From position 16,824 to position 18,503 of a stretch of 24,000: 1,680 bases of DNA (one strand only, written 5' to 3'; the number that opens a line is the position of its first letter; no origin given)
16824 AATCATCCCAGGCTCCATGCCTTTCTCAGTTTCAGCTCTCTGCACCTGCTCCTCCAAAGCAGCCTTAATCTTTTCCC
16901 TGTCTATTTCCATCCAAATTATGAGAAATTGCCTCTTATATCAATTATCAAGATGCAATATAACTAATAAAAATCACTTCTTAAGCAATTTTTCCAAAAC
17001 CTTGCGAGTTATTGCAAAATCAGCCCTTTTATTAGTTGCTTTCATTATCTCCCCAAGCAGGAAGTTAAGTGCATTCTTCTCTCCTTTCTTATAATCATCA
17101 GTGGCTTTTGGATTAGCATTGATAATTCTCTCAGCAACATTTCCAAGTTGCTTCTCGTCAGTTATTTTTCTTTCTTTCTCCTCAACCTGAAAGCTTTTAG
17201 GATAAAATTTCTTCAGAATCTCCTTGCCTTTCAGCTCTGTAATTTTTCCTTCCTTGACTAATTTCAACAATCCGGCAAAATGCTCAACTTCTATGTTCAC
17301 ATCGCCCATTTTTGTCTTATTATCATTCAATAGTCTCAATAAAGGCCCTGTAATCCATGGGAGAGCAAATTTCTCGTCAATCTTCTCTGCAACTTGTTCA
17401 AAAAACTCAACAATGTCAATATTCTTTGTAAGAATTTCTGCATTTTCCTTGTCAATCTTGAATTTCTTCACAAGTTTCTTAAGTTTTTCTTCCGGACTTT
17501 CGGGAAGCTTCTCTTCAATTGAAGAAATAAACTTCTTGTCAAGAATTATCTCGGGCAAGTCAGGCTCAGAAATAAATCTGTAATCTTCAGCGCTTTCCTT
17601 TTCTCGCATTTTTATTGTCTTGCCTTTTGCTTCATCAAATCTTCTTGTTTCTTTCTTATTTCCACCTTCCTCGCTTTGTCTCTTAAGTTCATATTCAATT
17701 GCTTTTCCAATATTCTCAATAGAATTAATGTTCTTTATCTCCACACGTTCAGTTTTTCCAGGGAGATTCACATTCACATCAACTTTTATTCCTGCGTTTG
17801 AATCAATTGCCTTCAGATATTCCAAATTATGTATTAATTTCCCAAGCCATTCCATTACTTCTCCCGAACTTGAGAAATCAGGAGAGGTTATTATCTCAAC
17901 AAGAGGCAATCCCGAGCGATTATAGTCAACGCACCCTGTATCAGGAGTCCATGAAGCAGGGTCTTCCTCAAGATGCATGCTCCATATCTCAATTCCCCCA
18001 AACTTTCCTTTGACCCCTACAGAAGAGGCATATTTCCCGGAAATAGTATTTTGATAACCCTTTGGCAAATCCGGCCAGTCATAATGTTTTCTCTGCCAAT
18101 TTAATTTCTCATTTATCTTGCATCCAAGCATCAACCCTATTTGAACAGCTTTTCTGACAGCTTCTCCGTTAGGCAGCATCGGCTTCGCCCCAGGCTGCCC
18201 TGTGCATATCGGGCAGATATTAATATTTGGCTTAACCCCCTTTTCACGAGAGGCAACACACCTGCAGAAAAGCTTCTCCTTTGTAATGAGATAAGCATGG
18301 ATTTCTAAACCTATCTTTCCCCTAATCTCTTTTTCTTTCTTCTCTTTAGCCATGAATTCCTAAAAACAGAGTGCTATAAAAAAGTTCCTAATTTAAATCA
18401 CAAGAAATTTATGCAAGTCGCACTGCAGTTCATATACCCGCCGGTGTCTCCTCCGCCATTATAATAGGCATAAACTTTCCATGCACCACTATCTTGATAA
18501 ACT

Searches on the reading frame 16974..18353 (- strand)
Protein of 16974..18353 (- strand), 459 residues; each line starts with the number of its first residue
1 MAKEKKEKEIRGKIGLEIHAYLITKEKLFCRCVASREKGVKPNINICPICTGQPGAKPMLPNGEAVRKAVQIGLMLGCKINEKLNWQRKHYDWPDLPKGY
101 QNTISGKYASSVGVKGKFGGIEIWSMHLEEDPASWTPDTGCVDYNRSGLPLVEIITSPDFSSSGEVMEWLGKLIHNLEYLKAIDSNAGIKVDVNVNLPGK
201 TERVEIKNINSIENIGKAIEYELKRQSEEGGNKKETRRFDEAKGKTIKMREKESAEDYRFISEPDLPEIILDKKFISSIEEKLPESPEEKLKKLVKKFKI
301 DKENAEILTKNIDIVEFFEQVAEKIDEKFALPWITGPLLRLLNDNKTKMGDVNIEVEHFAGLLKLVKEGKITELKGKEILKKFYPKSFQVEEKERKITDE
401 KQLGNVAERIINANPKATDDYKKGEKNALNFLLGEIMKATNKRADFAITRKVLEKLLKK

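Call 59: search_protein_families(library=pfam, proteins=[window:16974-18353:-], max_evalue=0.001)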
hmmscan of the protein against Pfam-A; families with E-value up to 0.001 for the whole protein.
window:16974-18353:- (459 aa): 2 families
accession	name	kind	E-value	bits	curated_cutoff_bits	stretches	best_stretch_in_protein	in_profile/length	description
PF02934.20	GatB_N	-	1.3e-76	257.8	23.4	1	13-276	2-276/277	GatB/GatE catalytic domain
PF02637.23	GatB_Yqey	-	8.8e-29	100.7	27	1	316-457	1-148/148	GatB domain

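Call 77: find_encoding_contigs(protein=window:16974-18353:-, flank=10000, max_places=2)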
Protein window:16974-18353:- (459 aa): no gene with exactly this product is on record in the collection.

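Call 78: find_encoding_contigs(protein=window:16977-18353:-, flank=10000, max_places=2)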
Protein window:16977-18353:- (459 aa): no gene with exactly this product is on record in the collection.
